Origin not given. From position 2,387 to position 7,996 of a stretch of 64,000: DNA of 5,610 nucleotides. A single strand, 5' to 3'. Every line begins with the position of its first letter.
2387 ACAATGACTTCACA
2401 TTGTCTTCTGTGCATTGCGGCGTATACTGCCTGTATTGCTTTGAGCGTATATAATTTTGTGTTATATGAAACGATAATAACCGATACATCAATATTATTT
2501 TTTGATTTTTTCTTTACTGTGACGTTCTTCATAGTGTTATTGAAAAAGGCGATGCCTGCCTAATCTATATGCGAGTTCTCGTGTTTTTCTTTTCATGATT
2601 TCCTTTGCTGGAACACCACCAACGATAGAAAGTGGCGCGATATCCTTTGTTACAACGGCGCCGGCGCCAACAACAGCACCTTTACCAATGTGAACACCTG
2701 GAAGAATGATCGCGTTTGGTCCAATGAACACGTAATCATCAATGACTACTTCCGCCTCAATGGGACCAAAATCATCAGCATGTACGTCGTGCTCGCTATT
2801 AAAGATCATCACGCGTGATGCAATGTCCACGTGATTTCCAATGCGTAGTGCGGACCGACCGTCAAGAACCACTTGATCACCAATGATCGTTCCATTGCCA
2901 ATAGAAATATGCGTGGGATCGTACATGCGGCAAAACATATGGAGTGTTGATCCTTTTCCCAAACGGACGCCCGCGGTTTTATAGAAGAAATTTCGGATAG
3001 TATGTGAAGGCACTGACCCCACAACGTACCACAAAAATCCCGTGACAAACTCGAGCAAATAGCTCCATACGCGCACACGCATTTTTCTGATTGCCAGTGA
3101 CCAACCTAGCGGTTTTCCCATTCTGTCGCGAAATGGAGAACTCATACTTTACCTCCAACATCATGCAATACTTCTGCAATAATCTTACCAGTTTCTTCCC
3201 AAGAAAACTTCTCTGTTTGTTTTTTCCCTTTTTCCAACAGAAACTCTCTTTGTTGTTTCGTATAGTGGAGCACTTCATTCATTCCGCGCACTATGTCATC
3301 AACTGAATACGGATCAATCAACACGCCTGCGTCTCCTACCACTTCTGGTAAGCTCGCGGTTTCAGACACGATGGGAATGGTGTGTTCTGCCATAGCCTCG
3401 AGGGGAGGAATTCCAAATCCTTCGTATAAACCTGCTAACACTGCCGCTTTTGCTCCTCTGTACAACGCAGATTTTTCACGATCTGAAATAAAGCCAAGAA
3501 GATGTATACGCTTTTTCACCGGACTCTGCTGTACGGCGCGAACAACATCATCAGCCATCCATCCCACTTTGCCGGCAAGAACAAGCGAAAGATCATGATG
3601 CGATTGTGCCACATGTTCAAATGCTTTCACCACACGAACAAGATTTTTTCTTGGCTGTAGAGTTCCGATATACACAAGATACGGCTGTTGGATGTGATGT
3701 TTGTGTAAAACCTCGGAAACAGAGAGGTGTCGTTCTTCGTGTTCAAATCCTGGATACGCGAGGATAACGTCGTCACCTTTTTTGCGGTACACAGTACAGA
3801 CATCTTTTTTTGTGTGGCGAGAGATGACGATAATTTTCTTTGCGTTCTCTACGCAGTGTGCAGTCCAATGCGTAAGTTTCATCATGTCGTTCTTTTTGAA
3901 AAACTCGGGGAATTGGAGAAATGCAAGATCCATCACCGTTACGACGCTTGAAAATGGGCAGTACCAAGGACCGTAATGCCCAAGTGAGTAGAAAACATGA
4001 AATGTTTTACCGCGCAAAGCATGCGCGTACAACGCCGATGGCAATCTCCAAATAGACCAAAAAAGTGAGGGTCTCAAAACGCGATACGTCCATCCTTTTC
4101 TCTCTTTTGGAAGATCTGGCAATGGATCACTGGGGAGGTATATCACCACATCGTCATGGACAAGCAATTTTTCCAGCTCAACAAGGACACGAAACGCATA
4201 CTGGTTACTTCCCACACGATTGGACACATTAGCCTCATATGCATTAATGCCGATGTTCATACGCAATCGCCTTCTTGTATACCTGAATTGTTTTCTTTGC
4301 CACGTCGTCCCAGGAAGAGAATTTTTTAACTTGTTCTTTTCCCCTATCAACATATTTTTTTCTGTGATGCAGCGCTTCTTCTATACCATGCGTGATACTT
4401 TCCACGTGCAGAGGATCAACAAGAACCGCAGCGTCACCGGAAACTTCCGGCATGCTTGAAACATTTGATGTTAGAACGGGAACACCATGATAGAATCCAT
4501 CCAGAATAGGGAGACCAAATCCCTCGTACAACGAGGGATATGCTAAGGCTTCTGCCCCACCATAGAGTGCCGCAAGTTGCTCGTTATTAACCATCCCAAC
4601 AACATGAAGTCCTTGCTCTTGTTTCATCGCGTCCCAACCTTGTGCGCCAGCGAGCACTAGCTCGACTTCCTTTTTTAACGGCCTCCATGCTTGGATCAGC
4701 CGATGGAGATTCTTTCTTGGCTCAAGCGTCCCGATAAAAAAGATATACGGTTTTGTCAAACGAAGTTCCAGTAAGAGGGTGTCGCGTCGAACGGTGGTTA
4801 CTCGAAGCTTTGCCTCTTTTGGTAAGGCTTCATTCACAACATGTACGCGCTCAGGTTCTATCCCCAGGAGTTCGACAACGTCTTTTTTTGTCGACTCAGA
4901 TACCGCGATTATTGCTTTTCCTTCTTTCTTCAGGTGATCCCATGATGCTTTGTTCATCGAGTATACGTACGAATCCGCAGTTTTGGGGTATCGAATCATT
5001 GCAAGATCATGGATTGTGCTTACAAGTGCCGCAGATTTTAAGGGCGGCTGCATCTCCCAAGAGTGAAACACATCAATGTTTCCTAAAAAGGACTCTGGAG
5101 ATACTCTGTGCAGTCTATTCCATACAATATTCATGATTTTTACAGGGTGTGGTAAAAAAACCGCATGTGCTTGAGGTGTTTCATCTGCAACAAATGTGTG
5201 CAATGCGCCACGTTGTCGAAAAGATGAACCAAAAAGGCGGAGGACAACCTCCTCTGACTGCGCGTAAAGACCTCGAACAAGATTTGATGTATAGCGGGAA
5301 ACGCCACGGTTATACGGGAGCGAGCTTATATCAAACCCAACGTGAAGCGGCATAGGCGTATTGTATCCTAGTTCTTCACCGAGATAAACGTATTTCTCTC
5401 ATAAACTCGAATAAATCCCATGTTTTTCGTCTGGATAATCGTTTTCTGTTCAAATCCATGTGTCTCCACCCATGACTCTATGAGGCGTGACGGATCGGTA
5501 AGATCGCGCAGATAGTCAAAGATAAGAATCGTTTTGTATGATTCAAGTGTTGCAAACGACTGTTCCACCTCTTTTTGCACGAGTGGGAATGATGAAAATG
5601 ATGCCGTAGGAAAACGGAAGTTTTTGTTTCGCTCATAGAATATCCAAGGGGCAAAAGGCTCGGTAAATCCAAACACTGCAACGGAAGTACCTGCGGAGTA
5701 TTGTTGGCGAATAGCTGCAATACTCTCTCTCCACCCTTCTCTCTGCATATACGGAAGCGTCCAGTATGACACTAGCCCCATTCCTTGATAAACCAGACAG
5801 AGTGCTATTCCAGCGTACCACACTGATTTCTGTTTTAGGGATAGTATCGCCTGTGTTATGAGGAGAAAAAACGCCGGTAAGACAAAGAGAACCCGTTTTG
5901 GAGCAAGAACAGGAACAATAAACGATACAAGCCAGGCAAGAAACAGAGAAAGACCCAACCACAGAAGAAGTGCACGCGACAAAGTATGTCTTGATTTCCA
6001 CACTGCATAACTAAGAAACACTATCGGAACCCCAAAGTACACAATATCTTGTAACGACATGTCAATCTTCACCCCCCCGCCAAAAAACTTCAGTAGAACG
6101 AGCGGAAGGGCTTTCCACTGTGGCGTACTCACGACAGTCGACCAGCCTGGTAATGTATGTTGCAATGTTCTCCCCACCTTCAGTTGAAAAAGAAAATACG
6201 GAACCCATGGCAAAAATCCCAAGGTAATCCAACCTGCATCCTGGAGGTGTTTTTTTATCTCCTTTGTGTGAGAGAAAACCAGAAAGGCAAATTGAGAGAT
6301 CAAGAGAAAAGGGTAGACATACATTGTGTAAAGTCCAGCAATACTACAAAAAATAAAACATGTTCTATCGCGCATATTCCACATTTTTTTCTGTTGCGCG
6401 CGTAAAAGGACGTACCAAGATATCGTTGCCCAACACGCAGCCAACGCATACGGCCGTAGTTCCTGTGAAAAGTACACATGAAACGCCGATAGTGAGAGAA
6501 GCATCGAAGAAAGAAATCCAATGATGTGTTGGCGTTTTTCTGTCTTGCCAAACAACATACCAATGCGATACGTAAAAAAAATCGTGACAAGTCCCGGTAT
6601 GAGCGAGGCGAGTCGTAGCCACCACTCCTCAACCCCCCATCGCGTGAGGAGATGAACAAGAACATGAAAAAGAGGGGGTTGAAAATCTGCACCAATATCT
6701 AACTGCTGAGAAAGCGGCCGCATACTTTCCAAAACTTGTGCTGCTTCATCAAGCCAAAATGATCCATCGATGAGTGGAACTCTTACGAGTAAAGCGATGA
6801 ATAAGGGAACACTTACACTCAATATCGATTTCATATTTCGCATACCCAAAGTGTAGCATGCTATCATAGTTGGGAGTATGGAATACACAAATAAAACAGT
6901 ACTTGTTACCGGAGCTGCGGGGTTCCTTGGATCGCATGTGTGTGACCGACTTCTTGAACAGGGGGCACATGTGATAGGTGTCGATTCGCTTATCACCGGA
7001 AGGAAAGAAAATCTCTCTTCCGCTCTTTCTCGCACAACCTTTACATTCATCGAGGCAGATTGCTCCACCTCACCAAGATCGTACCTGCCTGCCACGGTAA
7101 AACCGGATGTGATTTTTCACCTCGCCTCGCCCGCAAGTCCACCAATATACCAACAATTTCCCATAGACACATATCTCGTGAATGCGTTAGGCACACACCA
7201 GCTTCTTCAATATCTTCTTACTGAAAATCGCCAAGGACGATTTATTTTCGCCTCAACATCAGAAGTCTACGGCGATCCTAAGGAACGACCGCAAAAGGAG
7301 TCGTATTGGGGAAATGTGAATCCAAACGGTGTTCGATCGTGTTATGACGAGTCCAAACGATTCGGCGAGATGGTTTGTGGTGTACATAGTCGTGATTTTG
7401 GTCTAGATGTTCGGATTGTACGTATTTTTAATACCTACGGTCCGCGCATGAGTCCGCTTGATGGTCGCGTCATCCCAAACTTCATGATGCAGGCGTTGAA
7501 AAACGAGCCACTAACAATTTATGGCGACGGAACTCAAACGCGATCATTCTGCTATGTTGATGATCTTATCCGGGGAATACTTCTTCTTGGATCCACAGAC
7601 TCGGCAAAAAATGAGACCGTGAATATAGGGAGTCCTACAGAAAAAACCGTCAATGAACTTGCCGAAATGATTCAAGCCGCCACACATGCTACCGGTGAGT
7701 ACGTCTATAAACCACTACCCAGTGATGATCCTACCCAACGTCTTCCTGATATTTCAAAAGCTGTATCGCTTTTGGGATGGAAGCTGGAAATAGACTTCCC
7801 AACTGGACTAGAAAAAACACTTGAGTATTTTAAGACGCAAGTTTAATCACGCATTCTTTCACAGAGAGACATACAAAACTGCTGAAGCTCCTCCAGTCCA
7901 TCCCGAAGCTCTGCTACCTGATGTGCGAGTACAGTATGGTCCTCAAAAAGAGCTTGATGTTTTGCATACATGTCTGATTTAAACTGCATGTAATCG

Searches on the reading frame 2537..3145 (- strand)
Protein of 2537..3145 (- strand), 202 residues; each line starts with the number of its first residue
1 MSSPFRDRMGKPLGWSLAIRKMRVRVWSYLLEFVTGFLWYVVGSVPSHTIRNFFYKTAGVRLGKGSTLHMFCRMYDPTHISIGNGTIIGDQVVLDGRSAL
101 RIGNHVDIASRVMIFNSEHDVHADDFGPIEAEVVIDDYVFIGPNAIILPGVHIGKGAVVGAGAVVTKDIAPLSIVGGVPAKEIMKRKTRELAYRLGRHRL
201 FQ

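Call 11: search_protein_families(library=pfam, proteins=[window:2537-3145:-], max_evalue=0.001)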
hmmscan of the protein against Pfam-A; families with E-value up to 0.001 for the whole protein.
window:2537-3145:- (202 aa): 3 families
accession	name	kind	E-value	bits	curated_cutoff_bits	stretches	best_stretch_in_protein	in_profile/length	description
PF00132.30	Hexapep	-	1.6e-15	56.5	27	1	133-167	2-36/36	Bacterial transferase hexapeptide (six repeats)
PF14602.12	Hexapep_2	-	3.2e-09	36.8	27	1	133-167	2-34/34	Hexapeptide repeat of succinyl-transferase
PF25084.1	LbH_EIF2B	-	2e-05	25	54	1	54-169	4-103/105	EIF2B subunit epsilon LbH domain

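Call 24: search_protein_families(library=ncbifam, proteins=[window:2537-3145:-], max_evalue=1e-10)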
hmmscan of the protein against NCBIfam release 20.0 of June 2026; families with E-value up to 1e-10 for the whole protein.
window:2537-3145:- (202 aa): 20 families
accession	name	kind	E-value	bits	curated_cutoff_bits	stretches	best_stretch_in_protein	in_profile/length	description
NF007797.0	PRK10502.1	subfamily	1.3e-26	93.3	192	1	37-188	30-181/183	WcaF family extracellular polysaccharide biosynthesis acetyltransferase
NF038307.1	EPS_acetyl_HpsU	equivalog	1.1e-20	74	305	1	37-185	29-177/178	hormogonium polysaccharide biosynthesis acetyltransferase HpsU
TIGR03570.1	NeuD_NnaD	subfamily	5.3e-20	71.9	160.8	1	79-181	99-202/202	NeuD/PglB/VioB family sugar acetyltransferase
TIGR03308.1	phn_thr-fam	hypoth_equivalog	1.1e-19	71.1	201.65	1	130-195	106-171/204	phosphonate metabolim protein, transferase hexapeptide repeat family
NF007240.0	PRK09677.1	equivalog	4.7e-18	65.4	243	1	62-187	46-185/192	putative lipopolysaccharide biosynthesis O-acetyl transferase WbbJ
NF058585.1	HptprglPActTf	PfamEq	1e-17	64.2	300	1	68-189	43-163/172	heptaprenylglyceryl phosphate O-acetyltransferase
TIGR03532.1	DapD_Ac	equivalog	2.1e-17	63.6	231.75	1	81-185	118-213/231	2,3,4,5-tetrahydropyridine-2,6-dicarboxylate N-acetyltransferase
NF000490.1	chloram_CatB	equivalog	1e-16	60.9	350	1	122-188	101-166/210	type B chloramphenicol O-acetyltransferase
NF000311.1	Vat_ABCDEFH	equivalog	1.1e-16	61.1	300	1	126-191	104-169/201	Vat family streptogramin A O-acetyltransferase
NF033468.1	stregram_VatI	exception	1.5e-16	60.8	415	1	113-191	91-171/208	streptogramin A O-acetyltransferase Vat(I)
TIGR04008.1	WcaF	equivalog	1e-15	58.1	326.3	1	49-186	41-178/180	colanic acid biosynthesis acetyltransferase WcaF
NF000504.1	stregram_VatH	exception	3.6e-15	56.4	475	1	115-188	98-173/216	streptogramin A O-acetyltransferase Vat(H)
NF041874.1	EPS_EpsC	equivalog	6.8e-15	55.2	150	1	48-186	34-167/168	serine O-acetyltransferase EpsC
NF000111.1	stregram_VatD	exception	3.2e-14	53.2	400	1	119-189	100-170/209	streptogramin A O-acetyltransferase Vat(D)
NF007076.0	PRK09527.1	equivalog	6.2e-14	51.9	347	1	100-193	96-192/203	galactoside O-acetyltransferase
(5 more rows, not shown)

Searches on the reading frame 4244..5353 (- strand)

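Call 11: search_protein_families(library=pfam, proteins=[window:4244-5353:-], max_evalue=0.001)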
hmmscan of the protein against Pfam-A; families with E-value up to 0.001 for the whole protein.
window:4244-5353:- (369 aa): 5 families
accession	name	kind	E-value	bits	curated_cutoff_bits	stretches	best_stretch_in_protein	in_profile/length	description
PF00534.26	Glycos_transf_1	-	4.2e-25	88.7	26.4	1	198-339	12-167/172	Glycosyl transferases group 1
PF13692.12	Glyco_trans_1_4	-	2.6e-21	76.8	27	1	202-329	2-141/142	Glycosyl transferases group 1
PF13439.12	Glyco_transf_4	-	7.3e-12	46.1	28.5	1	17-173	3-162/170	Glycosyltransferase Family 4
PF20706.3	GT4-conflict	-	1.5e-05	24.6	26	1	215-326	213-335/385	Family 4 Glycosyltransferase in conflict systems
PF13579.12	Glyco_trans_4_4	-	4.2e-05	24.4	29.7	0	17-173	2-155/158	Glycosyl transferase 4-like domain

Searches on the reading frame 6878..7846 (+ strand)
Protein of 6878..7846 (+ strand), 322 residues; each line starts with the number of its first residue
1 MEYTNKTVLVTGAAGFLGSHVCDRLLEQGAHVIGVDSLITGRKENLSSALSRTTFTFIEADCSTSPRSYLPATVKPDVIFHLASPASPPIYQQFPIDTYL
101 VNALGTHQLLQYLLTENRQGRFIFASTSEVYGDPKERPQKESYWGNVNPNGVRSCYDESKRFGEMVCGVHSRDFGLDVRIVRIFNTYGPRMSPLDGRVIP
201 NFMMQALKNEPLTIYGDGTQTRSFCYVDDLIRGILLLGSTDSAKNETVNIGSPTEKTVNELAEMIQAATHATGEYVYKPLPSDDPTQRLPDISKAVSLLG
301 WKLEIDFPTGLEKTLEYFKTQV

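Call 11: search_protein_families(library=pfam, proteins=[window:6878-7846:+], max_evalue=0.001)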
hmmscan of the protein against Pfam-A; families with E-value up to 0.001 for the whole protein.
window:6878-7846:+ (322 aa): 7 families
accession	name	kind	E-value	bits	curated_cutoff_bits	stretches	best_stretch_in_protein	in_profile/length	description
PF01370.27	Epimerase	-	3.1e-56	190.9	20.9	1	8-251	1-240/240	NAD dependent epimerase/dehydratase family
PF16363.11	GDP_Man_Dehyd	-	2.9e-50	172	27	1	9-314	1-332/332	GDP-mannose 4,6 dehydratase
PF01073.25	3Beta_HSD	-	1.1e-10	41.5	22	1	9-230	1-221/280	3-beta hydroxysteroid dehydrogenase/isomerase family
PF07993.18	NAD_binding_4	-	2.7e-10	40.3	20.1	1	77-198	90-216/258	Male sterility protein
PF02719.21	Polysacc_synt_2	-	8.3e-10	38.8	20.2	1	8-127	1-128/293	Polysaccharide biosynthesis protein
PF04321.23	RmlD_sub_bind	-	2.2e-07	30.7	27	1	7-285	2-246/287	RmlD substrate binding domain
PF00106.31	adh_short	-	3.5e-05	23.8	26.6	1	6-63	1-59/195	short chain dehydrogenase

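Call 24: search_protein_families(library=ncbifam, proteins=[window:6878-7846:+], max_evalue=1e-10)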
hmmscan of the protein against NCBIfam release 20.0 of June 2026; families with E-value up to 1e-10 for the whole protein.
window:6878-7846:+ (322 aa): 15 families
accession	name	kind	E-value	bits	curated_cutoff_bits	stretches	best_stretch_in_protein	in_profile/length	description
TIGR01181.1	dTDP_gluc_dehyt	equivalog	9.5e-38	130.1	365.1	1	8-319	2-312/321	dTDP-glucose 4,6-dehydratase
TIGR04180.1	EDH_00030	hypoth_equivalog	5.6e-34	117.6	475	1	8-302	1-293/297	NAD-dependent 4,6-dehydratase LegB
TIGR01179.1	galE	equivalog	1.3e-33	116.3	262.3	1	8-306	2-312/332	UDP-glucose 4-epimerase GalE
NF008872.0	PRK11908.1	equivalog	8.1e-31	107.3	294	1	6-322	2-339/349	bifunctional UDP-4-keto-pentose/UDP-xylose synthase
NF011728.1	PRK15181.1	equivalog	1e-29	103.7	760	1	5-318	15-337/348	Vi polysaccharide biosynthesis UDP-N-acetylglucosaminuronic acid C-4 epimerase TviC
NF007490.0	PRK10084.1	subfamily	1.8e-26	93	649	1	8-319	3-335/361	dTDP-glucose 4,6-dehydratase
NF005998.1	PRK08125.1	equivalog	1.4e-25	89.8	777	1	5-318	315-649/649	bifunctional UDP-4-amino-4-deoxy-L-arabinose formyltransferase/UDP-glucuronic acid oxidase ArnA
NF007582.0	PRK10217.1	equivalog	3.3e-25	88.9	698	1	6-318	2-331/355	dTDP-glucose 4,6-dehydratase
TIGR02622.1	CDP_4_6_dhtase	equivalog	4.6e-21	75.3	278.45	1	3-320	2-332/352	CDP-glucose 4,6-dehydratase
NF047922.1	GDPFucSynFcl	equivalog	4e-19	69.2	500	1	5-319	2-302/308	GDP-L-fucose synthase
NF007956.0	PRK10675.1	subfamily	3.2e-17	62.7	394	1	7-304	2-315/338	UDP-glucose 4-epimerase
TIGR02197.1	heptose_epim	equivalog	3.3e-17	62.6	274.6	1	8-282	1-273/316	ADP-glyceromanno-heptose 6-epimerase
NF041015.1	UDPsulfquin_syn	equivalog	1.3e-14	54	575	0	196-273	236-314/384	UDP-sulfoquinovose synthase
NF043036.1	ErythonDh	equivalog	7.7e-12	45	325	1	8-183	3-176/321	D-erythronate dehydrogenase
TIGR01472.1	gmd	equivalog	6e-11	42.1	415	0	6-263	1-262/342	GDP-mannose 4,6-dehydratase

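Call 25: search_solved_structures(query=window:6878-7846:+, max_evalue=1e-15)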
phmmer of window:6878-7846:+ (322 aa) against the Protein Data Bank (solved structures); distinct sequences matched with E-value up to 1e-15: 86 (the best 60 are shown).
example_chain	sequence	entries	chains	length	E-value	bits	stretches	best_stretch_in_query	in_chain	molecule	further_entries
4gll_A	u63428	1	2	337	9e-86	291.2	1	1-321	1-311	UDP-glucuronic acid decarboxylase 1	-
2b69_A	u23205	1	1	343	9.7e-86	291.1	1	1-321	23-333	UDP-glucuronate decarboxylase 1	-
4m55_A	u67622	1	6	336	1.1e-84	287.7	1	5-321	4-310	UDP-glucuronic acid decarboxylase 1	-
4lk3_A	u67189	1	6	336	1.5e-84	287.2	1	5-321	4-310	UDP-glucuronic acid decarboxylase 1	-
4zrm_A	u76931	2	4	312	1.5e-44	155.8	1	6-320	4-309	UDP-glucose 4-epimerase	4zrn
6zl6_A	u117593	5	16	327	5.4e-42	147.4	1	8-319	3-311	Epimerase domain-containing protein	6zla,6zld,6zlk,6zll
6zlj_A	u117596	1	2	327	1.1e-41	146.4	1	8-319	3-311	Epimerase domain-containing protein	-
7ys8_A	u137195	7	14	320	1.1e-40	143.1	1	8-319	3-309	UDP-glucose 4-epimerase | UDP-glucose 4-epimerase along with EC 5.1.3.2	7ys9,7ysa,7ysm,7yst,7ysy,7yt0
6pmh_A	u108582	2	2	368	9.1e-39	136.8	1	3-318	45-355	UDP-glucose 4-epimerase related protein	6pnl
8vr2_A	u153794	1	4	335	1.1e-36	130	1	2-319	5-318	NAD-dependent epimerase/dehydratase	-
3ru7_A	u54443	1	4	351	4.3e-32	114.9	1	3-317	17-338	WbgU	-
3ru9_A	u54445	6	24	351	4.3e-32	114.9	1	3-317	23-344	WbgU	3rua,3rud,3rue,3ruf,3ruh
3lu1_A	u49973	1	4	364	4.9e-32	114.7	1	3-317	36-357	WbgU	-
3ruc_A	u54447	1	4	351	5.8e-32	114.5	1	3-317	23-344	WbgU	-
10ke_A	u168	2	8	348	1.5e-31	113.1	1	8-318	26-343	Capsular polysaccharide biosynthesis protein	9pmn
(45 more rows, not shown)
